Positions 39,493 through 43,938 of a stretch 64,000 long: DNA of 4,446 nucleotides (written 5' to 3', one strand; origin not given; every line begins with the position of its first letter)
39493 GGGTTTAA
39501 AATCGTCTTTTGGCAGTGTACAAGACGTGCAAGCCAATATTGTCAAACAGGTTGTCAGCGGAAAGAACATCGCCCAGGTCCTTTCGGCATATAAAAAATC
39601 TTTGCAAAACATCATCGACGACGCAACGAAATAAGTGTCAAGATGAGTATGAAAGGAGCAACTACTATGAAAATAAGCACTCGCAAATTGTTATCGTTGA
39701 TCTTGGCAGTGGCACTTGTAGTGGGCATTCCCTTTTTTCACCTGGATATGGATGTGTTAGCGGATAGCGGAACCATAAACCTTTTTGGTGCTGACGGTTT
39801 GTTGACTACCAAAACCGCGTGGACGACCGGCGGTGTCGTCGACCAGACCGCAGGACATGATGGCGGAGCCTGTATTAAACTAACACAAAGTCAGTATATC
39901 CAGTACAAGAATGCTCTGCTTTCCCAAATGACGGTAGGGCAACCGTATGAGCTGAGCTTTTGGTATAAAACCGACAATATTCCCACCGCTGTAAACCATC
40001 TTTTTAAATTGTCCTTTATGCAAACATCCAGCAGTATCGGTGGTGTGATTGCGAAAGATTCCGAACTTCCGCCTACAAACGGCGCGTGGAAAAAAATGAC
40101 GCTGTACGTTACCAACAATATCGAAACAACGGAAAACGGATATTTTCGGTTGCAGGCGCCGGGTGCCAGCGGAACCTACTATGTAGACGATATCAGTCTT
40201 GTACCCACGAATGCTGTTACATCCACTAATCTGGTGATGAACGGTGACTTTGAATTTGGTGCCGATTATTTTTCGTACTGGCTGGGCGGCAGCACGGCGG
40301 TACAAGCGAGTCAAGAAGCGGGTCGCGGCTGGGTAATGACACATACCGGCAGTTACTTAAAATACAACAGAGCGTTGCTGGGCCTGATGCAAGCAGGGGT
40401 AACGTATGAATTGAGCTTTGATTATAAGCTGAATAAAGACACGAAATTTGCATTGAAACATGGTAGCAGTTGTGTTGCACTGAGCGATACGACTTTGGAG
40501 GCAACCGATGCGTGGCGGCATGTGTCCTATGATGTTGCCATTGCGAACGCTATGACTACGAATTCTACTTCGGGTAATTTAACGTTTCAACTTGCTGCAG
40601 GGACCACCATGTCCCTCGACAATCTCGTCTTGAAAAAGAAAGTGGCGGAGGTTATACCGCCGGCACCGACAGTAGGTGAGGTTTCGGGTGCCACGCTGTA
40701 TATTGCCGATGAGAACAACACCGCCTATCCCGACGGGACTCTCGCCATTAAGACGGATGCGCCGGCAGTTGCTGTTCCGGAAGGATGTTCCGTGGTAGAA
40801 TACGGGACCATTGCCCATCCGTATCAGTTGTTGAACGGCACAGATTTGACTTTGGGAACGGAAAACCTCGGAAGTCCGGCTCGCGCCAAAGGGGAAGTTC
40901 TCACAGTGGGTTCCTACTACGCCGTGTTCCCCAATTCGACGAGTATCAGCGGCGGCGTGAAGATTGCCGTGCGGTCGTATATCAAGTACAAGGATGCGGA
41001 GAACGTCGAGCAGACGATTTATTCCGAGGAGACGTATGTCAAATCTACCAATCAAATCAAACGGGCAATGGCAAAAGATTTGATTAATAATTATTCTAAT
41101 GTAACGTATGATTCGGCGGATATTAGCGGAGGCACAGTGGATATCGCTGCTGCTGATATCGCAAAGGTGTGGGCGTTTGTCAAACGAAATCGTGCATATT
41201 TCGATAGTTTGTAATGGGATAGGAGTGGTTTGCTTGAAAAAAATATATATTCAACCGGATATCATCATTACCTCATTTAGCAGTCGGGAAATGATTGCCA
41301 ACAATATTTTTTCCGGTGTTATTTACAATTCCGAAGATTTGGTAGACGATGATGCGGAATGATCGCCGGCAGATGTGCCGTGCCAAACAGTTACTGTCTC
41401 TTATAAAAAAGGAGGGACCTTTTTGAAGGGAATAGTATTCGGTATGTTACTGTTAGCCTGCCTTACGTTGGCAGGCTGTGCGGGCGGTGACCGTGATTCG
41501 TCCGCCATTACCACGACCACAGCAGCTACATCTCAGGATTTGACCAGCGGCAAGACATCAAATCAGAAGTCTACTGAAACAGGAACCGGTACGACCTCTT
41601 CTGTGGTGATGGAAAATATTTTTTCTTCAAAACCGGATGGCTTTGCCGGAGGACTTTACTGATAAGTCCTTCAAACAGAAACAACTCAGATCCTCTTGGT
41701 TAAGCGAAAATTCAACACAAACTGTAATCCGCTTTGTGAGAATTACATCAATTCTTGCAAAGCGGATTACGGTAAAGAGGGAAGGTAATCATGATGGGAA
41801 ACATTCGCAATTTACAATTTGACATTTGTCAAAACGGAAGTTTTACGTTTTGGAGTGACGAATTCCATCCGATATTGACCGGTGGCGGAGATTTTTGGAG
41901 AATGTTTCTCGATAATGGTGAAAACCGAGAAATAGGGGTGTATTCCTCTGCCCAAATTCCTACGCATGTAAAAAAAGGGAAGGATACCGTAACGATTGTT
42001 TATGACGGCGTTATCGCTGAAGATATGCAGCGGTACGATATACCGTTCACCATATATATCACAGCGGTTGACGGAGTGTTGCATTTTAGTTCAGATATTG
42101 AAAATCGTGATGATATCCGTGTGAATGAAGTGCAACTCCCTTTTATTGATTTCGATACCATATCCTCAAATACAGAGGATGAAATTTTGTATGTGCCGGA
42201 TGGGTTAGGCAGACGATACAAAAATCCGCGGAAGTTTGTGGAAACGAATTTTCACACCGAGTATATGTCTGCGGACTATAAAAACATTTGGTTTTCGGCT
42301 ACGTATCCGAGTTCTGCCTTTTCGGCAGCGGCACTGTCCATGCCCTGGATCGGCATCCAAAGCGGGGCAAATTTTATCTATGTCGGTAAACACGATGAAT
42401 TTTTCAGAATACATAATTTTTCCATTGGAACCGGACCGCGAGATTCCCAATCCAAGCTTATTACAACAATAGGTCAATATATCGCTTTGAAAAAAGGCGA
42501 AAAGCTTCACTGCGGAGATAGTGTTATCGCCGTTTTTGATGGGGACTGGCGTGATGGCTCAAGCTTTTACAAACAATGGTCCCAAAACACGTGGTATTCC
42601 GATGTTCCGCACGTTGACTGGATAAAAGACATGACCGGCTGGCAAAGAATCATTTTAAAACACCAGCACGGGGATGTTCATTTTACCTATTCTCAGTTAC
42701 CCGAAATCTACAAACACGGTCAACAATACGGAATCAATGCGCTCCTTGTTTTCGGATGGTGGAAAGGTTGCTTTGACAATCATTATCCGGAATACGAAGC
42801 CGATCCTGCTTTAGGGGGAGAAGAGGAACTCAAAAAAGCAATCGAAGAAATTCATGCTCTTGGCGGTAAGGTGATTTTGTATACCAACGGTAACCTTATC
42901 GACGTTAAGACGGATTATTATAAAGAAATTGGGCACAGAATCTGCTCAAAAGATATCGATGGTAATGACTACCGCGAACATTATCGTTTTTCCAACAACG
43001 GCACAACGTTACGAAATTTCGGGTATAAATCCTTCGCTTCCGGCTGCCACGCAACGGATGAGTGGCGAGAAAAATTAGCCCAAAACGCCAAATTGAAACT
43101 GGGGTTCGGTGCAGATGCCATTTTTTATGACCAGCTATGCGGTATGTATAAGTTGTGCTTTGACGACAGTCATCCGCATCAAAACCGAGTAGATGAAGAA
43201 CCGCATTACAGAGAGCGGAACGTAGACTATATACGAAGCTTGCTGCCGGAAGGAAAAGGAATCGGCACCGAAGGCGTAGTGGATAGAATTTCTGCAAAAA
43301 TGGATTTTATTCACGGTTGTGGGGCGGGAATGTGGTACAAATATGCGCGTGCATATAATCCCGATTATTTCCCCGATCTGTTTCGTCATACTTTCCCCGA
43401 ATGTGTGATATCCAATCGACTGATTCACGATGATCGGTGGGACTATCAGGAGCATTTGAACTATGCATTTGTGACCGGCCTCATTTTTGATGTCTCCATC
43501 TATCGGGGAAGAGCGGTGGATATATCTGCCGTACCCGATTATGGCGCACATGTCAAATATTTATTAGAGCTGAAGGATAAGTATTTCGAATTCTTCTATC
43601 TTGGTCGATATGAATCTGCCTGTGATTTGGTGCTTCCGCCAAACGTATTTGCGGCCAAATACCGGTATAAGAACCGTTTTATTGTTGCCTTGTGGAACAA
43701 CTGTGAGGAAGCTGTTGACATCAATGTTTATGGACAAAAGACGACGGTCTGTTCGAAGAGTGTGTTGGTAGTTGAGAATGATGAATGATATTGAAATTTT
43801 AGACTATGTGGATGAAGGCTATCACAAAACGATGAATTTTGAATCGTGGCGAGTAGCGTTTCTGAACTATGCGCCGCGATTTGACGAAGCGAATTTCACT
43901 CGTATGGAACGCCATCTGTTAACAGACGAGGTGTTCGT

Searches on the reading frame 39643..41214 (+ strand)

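Call 14: search_protein_families(library=pfam, proteins=[window:39643-41214:+], max_evalue=0.01)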
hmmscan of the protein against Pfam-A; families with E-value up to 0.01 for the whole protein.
window:39643-41214:+ (523 aa): 2 families
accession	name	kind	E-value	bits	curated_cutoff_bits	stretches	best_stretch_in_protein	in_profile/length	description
PF02018.23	CBM_4_9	-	1.3e-05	26.1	25.9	0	196-297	2-115/136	Carbohydrate binding domain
PF03944.20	Endotoxin_C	-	0.0057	17.5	21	0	58-190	9-142/142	delta endotoxin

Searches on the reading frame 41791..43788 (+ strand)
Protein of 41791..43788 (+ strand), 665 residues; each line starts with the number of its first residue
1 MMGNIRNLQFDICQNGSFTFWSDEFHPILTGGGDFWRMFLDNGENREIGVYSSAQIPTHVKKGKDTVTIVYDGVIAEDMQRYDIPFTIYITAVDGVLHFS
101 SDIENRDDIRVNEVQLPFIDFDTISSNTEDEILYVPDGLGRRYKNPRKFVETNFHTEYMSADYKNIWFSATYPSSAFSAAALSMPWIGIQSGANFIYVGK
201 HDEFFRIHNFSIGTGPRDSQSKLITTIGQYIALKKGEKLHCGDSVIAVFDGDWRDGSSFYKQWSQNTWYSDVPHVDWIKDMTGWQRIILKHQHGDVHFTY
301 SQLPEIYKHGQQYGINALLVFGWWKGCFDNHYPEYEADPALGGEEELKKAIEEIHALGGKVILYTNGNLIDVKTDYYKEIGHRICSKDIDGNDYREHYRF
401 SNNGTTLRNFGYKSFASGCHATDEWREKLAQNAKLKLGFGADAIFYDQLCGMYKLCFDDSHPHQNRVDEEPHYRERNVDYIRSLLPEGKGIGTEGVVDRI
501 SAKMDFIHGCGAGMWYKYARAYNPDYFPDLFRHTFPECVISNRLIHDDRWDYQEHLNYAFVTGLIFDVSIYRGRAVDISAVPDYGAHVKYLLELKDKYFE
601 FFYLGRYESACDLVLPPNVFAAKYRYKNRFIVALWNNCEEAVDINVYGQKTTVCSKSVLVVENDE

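Call 14: search_protein_families(library=pfam, proteins=[window:41791-43788:+], max_evalue=0.01)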
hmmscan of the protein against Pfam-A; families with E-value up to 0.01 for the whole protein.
window:41791-43788:+ (665 aa): 2 families
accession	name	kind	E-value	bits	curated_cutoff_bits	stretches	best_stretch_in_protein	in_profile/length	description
PF19773.5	DUF6259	-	4.5e-30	105.2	28.7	1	241-464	4-218/300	Domain of unknown function (DUF6259)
PF18952.6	DUF5696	-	0.00061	18.9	25.6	1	299-371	265-340/612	Family of unknown function (DUF5696)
